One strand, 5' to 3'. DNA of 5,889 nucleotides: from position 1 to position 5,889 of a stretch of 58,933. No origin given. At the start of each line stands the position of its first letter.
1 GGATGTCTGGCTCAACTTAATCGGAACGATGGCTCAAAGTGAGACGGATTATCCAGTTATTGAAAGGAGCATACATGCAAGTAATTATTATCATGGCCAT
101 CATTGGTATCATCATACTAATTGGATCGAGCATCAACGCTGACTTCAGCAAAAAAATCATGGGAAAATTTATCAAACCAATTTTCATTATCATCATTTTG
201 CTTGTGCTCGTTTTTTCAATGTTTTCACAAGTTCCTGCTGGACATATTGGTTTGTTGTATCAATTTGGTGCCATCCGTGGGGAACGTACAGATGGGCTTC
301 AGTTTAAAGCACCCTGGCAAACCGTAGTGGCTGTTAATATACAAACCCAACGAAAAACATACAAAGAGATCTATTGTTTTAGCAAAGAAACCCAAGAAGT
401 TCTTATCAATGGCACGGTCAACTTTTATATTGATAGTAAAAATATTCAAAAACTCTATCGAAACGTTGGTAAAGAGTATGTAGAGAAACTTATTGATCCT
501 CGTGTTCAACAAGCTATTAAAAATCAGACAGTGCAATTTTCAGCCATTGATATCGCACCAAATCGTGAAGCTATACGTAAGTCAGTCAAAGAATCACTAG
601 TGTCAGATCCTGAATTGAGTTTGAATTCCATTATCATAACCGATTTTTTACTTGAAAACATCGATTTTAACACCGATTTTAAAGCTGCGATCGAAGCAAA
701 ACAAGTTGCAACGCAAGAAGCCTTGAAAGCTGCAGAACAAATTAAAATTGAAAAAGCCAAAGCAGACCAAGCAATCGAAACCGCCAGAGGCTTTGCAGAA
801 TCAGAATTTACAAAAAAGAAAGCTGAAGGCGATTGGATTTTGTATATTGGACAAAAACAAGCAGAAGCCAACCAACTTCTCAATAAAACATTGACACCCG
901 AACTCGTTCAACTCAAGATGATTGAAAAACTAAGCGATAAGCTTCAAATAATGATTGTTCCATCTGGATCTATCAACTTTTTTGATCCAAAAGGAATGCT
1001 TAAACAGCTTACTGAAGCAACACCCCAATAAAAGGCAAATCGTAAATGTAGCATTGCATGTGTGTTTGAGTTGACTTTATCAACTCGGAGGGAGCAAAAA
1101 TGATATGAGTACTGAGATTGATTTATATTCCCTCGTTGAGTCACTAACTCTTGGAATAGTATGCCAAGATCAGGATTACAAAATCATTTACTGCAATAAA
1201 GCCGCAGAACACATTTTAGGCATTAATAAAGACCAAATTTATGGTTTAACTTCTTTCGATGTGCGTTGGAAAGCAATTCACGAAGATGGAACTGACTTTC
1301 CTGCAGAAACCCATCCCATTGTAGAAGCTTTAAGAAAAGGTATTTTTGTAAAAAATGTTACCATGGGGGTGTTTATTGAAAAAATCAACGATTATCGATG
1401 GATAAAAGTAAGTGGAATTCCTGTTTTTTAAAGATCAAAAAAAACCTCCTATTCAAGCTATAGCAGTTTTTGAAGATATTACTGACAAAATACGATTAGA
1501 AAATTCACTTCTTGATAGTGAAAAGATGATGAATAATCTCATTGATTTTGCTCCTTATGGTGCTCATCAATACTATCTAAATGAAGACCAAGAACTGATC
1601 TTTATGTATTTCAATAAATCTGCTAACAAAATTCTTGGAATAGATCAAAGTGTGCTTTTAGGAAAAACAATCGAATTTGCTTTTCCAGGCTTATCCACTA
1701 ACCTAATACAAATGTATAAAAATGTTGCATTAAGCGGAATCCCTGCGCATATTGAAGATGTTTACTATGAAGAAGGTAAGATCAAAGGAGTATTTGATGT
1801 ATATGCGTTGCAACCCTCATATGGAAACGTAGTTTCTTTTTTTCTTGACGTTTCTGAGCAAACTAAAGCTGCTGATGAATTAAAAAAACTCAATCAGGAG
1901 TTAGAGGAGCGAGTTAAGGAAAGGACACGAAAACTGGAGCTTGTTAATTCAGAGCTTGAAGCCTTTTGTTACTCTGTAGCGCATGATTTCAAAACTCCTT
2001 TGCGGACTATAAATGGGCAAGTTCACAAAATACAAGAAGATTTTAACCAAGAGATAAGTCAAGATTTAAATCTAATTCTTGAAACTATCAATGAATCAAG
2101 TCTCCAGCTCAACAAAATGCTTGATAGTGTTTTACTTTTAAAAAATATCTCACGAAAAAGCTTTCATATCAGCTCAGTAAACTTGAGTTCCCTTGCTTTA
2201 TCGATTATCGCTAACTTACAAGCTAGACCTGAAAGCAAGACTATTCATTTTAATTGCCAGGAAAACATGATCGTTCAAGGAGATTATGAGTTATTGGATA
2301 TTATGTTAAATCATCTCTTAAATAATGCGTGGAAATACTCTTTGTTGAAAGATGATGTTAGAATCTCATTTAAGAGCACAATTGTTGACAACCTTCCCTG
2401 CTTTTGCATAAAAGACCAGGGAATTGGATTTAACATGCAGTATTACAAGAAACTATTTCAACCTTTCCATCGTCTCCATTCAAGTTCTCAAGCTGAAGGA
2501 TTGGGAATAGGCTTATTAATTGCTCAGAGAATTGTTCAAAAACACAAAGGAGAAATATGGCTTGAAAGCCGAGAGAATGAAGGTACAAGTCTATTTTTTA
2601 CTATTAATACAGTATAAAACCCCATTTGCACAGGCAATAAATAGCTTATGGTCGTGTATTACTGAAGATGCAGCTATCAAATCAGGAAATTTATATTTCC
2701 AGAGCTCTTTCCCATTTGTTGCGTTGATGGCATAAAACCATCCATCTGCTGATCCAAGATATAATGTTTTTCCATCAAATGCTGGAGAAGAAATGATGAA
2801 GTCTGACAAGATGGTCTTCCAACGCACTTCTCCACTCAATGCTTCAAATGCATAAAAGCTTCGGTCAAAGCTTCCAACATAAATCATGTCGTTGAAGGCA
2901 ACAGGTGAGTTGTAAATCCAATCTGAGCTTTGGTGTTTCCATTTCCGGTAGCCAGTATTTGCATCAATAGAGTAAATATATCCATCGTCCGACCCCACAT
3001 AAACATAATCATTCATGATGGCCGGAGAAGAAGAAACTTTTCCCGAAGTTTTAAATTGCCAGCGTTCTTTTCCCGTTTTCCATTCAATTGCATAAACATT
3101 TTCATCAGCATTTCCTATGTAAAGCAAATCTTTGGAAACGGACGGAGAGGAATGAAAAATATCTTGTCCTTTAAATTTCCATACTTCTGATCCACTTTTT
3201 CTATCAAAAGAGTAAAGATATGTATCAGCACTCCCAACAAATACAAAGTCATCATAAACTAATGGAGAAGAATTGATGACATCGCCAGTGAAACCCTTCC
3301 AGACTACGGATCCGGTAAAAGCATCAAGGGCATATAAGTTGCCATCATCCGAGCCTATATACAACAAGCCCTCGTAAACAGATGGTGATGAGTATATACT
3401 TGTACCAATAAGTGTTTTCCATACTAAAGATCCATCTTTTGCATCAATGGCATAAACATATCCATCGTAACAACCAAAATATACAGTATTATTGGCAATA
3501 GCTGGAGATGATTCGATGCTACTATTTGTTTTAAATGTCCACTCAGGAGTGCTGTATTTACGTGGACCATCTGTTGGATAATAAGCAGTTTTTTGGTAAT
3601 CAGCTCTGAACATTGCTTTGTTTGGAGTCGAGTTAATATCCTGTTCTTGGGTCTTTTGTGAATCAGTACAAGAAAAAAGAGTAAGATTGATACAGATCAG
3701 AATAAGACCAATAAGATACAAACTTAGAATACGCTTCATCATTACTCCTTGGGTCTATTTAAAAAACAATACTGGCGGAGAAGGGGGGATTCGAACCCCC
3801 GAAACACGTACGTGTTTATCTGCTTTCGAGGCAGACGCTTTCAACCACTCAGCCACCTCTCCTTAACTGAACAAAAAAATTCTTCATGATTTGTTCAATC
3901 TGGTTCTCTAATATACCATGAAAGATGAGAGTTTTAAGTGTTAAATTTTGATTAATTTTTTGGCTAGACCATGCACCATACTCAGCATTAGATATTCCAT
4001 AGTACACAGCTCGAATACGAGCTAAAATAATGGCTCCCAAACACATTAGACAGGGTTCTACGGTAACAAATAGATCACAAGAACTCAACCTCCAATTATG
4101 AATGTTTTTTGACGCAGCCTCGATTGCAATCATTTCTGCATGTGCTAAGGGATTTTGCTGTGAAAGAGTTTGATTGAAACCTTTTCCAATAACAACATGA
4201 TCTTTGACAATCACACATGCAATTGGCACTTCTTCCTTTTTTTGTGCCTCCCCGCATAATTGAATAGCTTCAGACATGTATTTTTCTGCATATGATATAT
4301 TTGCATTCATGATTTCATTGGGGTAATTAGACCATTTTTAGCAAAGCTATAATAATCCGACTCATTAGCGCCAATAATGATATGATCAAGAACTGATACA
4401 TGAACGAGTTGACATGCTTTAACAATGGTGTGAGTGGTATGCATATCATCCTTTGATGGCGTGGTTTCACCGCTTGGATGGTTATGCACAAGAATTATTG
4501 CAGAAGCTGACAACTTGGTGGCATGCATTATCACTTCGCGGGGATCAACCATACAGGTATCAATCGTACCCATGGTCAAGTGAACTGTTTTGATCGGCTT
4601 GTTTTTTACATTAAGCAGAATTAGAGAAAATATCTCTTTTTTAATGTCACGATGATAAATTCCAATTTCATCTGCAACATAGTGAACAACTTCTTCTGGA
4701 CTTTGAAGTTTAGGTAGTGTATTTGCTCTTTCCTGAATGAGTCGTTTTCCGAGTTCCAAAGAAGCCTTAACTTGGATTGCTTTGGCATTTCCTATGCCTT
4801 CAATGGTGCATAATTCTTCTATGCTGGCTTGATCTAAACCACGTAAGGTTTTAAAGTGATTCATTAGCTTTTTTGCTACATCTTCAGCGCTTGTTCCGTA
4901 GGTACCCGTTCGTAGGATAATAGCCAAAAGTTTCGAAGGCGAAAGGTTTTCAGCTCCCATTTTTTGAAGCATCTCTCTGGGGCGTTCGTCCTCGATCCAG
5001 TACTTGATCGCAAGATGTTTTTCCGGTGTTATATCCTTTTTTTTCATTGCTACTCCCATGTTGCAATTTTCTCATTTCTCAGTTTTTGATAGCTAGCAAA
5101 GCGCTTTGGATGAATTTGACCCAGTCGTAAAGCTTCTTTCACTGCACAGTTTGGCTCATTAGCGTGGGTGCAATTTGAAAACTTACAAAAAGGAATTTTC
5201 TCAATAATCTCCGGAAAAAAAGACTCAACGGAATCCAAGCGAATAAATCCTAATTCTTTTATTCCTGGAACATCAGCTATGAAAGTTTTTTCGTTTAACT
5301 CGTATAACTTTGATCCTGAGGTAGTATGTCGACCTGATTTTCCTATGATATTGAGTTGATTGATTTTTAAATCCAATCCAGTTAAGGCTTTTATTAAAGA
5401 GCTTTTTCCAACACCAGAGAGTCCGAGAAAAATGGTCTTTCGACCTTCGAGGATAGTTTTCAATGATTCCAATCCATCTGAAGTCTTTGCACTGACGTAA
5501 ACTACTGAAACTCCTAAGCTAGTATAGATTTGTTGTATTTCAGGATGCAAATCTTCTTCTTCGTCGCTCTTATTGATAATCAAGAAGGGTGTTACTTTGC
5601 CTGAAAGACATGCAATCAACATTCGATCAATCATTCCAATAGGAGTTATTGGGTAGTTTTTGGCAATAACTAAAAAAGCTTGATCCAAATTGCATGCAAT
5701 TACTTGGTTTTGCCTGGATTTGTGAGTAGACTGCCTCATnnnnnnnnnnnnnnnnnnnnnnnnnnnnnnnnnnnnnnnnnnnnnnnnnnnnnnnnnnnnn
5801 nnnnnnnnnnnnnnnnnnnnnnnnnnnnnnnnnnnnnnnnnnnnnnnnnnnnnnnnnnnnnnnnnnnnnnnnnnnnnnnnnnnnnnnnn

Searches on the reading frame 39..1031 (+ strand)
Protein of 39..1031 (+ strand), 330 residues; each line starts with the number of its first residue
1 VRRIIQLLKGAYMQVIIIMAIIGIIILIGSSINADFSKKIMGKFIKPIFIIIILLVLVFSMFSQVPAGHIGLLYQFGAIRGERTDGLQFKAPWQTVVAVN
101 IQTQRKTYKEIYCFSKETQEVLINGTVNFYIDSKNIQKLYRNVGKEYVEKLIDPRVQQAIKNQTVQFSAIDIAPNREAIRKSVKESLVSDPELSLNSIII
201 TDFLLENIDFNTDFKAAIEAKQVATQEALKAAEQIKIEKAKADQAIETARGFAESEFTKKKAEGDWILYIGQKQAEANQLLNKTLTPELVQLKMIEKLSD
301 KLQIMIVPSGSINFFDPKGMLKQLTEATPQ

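Call 31: search_protein_families(library=pfam, proteins=[window:39-1031:+], max_evalue=0.00001)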
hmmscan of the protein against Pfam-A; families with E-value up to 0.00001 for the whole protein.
window:39-1031:+ (330 aa): 1 family
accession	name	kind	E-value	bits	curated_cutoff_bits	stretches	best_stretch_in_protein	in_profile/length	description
PF01145.31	Band_7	-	3.6e-26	92.7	23.6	1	64-242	2-174/176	SPFH domain / Band 7 family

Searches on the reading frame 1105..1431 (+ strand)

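Call 31: search_protein_families(library=pfam, proteins=[window:1105-1431:+], max_evalue=0.00001)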
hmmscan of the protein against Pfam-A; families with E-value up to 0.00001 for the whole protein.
window:1105-1431:+ (108 aa): 3 families
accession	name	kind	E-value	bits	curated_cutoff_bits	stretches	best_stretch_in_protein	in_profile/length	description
PF13188.13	PAS_8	-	1.1e-07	31.9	21.8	1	8-50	4-49/65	PAS domain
PF00989.32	PAS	-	2.7e-06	27.8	22.6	1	7-60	3-56/113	PAS fold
PF08448.16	PAS_4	-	8.4e-06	26.4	23.1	1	12-87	2-71/110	PAS fold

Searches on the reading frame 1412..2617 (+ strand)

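Call 31: search_protein_families(library=pfam, proteins=[window:1412-2617:+], max_evalue=0.00001)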
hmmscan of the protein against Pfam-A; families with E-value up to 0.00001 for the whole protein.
window:1412-2617:+ (401 aa): 2 families
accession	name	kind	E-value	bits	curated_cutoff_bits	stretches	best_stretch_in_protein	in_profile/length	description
PF02518.31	HATPase_c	-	1.5e-19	70.9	26.4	1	290-398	1-107/111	Histidine kinase-, DNA gyrase B-, and HSP90-like ATPase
PF00512.31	HisKA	-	5.2e-07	30.1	26.9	1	184-245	4-62/66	His Kinase A (phospho-acceptor) domain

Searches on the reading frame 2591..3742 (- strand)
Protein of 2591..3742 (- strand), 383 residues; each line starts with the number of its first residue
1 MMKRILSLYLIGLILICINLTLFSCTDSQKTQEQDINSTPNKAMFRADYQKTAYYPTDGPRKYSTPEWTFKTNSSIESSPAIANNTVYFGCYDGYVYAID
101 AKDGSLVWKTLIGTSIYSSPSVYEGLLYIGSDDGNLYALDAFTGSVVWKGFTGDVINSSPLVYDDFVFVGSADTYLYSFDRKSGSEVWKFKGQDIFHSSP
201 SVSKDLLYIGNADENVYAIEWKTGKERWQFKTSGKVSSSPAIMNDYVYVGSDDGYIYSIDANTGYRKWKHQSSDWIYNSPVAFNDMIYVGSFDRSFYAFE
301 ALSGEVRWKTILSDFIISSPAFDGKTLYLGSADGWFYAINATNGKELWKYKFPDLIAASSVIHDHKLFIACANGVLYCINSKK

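Call 31: search_protein_families(library=pfam, proteins=[window:2591-3742:-], max_evalue=0.00001)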
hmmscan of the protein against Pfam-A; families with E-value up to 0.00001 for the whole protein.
window:2591-3742:- (383 aa): 6 families
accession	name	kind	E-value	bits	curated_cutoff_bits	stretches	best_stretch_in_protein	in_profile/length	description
PF13570.13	Beta-prop_ACSF4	-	3.7e-71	240.6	133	2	68-244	43-224/329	Beta-alanine-activating enzyme, beta-propeller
PF13360.13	PQQ_2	-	5.3e-52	177.2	27.6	3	93-191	2-100/233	Outer membrane protein assembly factor BamB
PF01011.28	PQQ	-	2.9e-27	96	26.7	0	196-235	49-88/595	Glucose/ethanol/alcohol dehydrogenase, beta-propeller domain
PF25292.1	Beta-prop_CGLA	-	8.3e-09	35.8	26.8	0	328-371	48-92/316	Lambda-carrageenase beta-propeller domain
PF23414.1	Beta-prop_EML_2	-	5.7e-07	29.6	90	0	85-192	11-122/266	Echinoderm microtubule-associated protein second beta-propeller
PF24807.1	WD40_CDC20-Fz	-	1.7e-06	28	200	0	172-264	29-123/292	CDC20/Fizzy WD40 domain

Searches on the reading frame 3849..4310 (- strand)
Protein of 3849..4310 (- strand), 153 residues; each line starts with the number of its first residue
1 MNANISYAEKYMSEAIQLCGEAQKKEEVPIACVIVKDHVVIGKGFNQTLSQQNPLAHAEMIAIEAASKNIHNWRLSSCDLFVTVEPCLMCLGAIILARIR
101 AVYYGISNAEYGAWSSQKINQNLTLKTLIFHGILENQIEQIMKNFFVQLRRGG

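Call 31: search_protein_families(library=pfam, proteins=[window:3849-4310:-], max_evalue=0.00001)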
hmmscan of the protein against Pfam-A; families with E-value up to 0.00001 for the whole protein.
window:3849-4310:- (153 aa): 2 families
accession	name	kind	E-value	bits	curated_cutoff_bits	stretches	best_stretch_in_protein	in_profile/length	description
PF14437.12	MafB19-deam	-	1.3e-34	119.6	27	1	9-150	4-142/142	MafB19-like deaminase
PF00383.29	dCMP_cyt_deam_1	-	3.3e-28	98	25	1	8-105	4-101/102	Cytidine and deoxycytidylate deaminase zinc-binding region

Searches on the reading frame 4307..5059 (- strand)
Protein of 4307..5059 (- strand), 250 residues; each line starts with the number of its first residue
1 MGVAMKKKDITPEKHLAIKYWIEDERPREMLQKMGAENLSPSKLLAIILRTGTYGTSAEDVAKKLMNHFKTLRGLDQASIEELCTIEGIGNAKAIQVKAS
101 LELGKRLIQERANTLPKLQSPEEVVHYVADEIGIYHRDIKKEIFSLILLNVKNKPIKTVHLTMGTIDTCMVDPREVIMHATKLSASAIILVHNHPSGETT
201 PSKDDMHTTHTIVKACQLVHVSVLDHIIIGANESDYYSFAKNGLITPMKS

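Call 31: search_protein_families(library=pfam, proteins=[window:4307-5059:-], max_evalue=0.00001)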
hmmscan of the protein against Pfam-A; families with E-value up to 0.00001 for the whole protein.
window:4307-5059:- (250 aa): 3 families
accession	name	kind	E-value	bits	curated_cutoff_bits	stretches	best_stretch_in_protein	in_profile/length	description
PF04002.20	RadC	-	3e-38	130.9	22.1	1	119-244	2-121/121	RadC-like JAB domain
PF20582.4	UPF0758_N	-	1.7e-25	89.3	27.1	1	18-95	1-77/77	UPF0758 N-terminal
PF12826.13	HHH_2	-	2.6e-08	34.3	27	1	59-98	13-52/64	Helix-hairpin-helix motif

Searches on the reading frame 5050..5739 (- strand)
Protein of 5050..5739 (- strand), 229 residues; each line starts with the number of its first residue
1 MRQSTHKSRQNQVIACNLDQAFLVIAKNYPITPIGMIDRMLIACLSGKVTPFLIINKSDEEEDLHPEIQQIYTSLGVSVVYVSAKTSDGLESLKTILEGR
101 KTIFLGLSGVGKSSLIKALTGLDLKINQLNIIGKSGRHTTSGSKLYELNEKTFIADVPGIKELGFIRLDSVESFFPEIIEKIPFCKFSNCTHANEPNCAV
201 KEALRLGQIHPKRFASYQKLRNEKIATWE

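Call 31: search_protein_families(library=pfam, proteins=[window:5050-5739:-], max_evalue=0.00001)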
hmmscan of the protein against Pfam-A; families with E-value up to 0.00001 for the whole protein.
window:5050-5739:- (229 aa): 3 families
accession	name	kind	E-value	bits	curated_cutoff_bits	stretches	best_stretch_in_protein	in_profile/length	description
PF03193.22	RsgA_GTPase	-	2.3e-40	138.7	30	1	7-165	12-173/174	RsgA GTPase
PF02421.24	FeoB_N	-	7.8e-07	29.2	27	0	103-163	4-60/156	Ferrous iron transport protein B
PF01926.29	MMR_HSR1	-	5.6e-06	26.9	21.9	0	103-161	3-58/113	50S ribosome-binding GTPase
